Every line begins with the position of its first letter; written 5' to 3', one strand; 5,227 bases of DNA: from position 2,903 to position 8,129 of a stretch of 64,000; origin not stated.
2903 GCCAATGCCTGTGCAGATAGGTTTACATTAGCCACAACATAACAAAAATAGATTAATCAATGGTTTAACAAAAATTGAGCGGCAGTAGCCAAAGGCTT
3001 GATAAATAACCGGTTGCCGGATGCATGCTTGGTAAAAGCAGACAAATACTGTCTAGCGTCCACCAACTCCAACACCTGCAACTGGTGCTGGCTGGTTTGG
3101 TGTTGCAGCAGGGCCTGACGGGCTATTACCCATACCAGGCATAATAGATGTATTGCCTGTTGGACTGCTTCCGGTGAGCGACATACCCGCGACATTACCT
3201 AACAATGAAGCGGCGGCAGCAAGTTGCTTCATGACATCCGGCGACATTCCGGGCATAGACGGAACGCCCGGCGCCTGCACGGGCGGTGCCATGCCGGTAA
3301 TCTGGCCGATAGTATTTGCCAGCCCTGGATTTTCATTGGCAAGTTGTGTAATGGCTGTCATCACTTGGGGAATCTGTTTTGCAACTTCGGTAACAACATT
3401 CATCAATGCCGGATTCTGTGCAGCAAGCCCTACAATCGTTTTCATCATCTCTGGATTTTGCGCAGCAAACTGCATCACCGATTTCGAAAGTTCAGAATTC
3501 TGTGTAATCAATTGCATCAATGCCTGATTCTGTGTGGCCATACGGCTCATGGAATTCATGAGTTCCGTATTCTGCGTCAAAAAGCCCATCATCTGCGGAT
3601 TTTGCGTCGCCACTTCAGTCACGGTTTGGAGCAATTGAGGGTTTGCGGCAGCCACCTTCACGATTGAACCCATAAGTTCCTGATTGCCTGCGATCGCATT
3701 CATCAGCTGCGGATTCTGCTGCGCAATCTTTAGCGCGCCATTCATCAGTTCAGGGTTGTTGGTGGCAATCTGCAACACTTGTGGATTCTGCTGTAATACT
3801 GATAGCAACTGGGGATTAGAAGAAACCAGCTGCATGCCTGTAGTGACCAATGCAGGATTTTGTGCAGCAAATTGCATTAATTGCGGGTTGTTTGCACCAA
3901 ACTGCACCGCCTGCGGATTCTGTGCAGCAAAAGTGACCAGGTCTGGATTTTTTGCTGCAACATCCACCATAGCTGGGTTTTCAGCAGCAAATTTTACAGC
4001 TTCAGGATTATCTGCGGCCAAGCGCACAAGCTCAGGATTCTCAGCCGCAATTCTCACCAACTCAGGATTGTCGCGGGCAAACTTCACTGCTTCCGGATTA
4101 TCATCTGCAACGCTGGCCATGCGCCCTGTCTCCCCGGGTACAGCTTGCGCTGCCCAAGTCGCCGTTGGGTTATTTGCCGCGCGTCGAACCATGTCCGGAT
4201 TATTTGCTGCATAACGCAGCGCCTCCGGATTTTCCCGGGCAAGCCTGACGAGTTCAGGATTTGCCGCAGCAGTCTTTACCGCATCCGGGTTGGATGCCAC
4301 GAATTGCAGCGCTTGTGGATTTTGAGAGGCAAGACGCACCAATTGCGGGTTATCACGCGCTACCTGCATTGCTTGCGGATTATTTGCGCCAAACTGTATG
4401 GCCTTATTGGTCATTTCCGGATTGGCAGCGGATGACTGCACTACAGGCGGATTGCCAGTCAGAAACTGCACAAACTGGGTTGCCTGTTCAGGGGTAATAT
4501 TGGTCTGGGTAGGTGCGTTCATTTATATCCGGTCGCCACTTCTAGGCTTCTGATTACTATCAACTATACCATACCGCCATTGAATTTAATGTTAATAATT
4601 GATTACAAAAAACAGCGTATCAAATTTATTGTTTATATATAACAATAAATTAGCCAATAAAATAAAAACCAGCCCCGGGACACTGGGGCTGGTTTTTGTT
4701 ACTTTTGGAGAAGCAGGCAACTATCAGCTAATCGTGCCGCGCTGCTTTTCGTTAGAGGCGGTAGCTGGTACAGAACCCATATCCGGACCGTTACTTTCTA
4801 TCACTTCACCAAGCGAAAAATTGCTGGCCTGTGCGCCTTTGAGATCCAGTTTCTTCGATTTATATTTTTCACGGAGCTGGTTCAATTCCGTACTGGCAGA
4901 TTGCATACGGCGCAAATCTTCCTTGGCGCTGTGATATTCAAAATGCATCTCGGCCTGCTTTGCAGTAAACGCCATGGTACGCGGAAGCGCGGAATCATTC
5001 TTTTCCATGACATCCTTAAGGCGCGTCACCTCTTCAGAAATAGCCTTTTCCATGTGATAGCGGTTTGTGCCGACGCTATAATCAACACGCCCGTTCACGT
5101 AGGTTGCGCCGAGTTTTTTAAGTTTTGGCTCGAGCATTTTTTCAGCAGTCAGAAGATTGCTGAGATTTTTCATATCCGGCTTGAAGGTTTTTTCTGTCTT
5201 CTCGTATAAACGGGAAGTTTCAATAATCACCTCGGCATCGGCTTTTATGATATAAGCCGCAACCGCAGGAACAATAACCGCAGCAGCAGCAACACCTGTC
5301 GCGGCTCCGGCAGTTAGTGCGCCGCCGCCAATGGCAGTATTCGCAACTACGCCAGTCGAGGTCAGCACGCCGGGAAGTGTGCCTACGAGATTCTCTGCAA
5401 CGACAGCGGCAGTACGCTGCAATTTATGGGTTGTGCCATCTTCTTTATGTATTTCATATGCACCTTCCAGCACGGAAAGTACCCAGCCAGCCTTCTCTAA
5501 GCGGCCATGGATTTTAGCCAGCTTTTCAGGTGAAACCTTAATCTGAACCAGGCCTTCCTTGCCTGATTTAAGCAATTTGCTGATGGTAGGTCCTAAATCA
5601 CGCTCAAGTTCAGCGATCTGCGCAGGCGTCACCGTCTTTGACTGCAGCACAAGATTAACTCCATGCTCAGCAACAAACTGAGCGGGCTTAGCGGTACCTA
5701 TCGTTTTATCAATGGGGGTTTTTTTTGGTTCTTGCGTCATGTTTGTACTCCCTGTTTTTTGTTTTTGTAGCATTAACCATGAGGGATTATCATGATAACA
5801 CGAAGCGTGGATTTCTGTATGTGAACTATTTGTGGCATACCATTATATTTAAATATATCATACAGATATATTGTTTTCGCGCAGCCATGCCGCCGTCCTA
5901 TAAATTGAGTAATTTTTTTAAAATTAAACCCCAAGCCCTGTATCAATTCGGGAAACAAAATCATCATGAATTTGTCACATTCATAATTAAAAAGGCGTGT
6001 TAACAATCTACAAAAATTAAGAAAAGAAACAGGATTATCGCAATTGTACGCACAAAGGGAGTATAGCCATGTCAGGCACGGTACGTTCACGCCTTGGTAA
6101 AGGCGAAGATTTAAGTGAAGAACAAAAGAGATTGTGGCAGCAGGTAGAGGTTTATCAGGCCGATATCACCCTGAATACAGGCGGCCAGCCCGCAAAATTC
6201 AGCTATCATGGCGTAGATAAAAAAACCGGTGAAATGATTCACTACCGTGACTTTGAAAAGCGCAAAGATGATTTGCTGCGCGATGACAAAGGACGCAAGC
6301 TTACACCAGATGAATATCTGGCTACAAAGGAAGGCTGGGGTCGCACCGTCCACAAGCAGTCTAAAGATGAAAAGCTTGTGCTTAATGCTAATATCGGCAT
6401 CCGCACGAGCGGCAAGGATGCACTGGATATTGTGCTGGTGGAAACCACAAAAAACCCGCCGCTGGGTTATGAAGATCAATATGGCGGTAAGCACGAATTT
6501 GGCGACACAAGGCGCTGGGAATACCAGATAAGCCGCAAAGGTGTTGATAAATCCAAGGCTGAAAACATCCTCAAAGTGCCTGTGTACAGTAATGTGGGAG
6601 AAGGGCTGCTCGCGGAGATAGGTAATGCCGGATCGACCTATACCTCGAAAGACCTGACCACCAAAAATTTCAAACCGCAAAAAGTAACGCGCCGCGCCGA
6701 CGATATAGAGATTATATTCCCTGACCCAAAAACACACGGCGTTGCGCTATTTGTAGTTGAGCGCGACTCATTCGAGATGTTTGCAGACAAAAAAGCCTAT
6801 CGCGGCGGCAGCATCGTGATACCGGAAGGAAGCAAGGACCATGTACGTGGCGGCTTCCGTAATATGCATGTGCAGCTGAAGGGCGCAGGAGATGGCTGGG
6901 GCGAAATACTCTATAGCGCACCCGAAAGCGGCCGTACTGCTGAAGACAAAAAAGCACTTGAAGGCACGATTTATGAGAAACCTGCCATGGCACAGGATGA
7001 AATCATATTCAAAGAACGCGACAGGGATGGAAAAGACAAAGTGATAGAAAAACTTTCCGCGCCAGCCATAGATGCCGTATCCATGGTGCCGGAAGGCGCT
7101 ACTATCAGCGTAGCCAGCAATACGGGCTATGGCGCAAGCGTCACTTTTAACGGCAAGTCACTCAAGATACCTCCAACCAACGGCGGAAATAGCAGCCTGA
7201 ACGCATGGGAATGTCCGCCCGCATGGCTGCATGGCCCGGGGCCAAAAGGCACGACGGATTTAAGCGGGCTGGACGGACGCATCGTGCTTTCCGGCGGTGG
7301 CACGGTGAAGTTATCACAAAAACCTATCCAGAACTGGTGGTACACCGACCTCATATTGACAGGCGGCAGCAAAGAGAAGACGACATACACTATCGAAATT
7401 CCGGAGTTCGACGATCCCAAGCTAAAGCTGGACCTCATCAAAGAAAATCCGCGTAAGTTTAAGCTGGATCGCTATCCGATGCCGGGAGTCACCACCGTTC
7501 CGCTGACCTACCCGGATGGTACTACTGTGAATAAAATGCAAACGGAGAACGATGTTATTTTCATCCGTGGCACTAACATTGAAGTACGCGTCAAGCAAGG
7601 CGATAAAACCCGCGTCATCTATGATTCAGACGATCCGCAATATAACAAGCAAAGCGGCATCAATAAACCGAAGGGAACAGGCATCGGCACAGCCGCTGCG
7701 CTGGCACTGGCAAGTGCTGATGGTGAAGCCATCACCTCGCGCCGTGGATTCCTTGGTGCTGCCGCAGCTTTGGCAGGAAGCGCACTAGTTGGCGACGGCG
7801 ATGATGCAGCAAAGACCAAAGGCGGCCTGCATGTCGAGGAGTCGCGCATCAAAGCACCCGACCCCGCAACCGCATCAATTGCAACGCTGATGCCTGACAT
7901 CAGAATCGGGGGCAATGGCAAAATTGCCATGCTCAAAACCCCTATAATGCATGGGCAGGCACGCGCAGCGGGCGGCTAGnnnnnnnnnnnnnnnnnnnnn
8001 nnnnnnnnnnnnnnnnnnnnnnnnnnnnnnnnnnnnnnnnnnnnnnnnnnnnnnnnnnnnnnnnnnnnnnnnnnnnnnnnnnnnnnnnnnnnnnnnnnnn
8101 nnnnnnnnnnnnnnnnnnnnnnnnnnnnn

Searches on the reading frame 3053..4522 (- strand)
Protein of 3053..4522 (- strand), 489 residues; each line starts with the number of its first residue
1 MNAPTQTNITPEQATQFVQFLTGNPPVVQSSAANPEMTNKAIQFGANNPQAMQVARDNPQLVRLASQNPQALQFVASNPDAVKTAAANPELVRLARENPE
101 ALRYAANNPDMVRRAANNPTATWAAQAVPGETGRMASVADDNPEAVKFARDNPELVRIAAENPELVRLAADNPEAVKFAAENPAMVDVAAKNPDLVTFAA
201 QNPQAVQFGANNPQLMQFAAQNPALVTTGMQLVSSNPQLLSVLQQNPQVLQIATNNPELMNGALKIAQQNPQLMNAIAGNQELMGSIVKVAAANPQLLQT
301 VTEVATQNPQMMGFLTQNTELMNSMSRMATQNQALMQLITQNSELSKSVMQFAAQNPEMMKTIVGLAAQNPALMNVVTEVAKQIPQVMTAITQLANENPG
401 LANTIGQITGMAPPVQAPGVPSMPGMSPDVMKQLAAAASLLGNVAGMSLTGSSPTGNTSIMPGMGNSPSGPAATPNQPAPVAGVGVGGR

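Call 7: search_protein_families(library=pfam, proteins=[window:3053-4522:-], max_evalue=0.01)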
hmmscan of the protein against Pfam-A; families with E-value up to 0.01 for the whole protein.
window:3053-4522:- (489 aa): 4 families
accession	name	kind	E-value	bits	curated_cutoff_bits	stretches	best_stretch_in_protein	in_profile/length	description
PF09280.16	XPC-binding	-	3.5e-22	78.3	26.4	1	287-322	13-50/57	XPC-binding domain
PF23195.1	UBQLN1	-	8.6e-19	67.5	27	1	211-277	7-67/70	Ubiquilin-1-like domain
PF18882.5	DUF5647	-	1.1e-05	25.5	27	0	339-385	3-55/79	Family of unknown function (DUF5647)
PF25591.1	LRV_2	-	0.0014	19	27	0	59-81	15-37/61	Leucine Rich Repeat Variant domain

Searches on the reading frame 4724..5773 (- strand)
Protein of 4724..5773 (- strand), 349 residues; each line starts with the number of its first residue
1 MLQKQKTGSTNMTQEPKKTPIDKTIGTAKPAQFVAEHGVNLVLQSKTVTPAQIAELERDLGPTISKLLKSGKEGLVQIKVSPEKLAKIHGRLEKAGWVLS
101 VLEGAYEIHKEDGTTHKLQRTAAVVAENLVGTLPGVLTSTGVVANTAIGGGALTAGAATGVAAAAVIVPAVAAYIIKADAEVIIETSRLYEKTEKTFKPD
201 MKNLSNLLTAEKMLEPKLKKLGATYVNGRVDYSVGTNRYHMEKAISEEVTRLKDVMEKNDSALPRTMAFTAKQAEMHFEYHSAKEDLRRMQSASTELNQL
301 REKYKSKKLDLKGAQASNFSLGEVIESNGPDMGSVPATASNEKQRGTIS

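Call 7: search_protein_families(library=pfam, proteins=[window:4724-5773:-], max_evalue=0.01)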
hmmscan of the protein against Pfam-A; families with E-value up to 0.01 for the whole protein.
window:4724-5773:- (349 aa): 0 families

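Call 30: search_protein_families(library=ncbifam, proteins=[window:4724-5773:-], max_evalue=0.1)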
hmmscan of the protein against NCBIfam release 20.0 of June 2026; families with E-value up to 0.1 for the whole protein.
window:4724-5773:- (349 aa): 3 families
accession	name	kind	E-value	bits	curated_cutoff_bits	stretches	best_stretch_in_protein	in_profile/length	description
TIGR03818.1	MotA1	equivalog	0.012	14.7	303.8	1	123-207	200-279/282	flagellar motor stator protein MotA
NF003011.0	PRK03837.1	subfamily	0.017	14.7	260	1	210-278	93-160/241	transcriptional regulator NanR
TIGR01690.2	ICE_RAQPRD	equivalog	0.073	13.2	50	0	267-292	32-55/80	integrative conjugative element protein, RAQPRD family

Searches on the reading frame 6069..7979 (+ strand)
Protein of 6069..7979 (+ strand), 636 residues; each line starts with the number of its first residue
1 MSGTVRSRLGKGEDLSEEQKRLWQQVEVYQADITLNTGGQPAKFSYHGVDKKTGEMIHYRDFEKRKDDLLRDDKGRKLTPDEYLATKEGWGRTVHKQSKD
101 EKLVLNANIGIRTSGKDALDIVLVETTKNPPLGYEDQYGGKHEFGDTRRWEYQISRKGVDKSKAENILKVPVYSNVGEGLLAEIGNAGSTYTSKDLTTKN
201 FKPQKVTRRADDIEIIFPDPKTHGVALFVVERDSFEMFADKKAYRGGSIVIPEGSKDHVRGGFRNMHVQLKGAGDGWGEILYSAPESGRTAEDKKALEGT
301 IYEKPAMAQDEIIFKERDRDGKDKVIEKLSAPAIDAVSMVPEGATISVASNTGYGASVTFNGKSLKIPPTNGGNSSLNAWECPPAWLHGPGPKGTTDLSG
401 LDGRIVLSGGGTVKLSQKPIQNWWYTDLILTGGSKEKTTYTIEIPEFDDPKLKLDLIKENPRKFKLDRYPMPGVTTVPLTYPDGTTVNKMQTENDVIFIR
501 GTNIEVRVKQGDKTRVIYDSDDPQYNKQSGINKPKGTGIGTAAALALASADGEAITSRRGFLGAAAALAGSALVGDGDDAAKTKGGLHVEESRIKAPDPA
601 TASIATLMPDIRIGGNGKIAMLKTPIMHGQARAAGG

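Call 7: search_protein_families(library=pfam, proteins=[window:6069-7979:+], max_evalue=0.01)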
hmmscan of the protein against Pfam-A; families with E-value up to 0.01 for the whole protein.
window:6069-7979:+ (636 aa): 0 families

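Call 30: search_protein_families(library=ncbifam, proteins=[window:6069-7979:+], max_evalue=0.1)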
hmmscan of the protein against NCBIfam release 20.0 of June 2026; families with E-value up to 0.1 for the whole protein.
window:6069-7979:+ (636 aa): 0 families

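Call 55: search_protein_families(library=padloc, proteins=[window:6069-7979:+], max_evalue=0.01)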
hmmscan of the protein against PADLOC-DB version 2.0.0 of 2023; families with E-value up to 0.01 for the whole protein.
window:6069-7979:+ (636 aa): 0 families

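Call 88: search_solved_structures(query=window:6069-7979:+, max_evalue=1)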
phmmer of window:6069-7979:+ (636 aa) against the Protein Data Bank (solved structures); distinct sequences matched with E-value up to 1: 1.
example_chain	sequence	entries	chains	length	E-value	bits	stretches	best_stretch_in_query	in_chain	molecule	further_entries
1q03_A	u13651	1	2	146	0.54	11.9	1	250-320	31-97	Heparin-binding growth factor 1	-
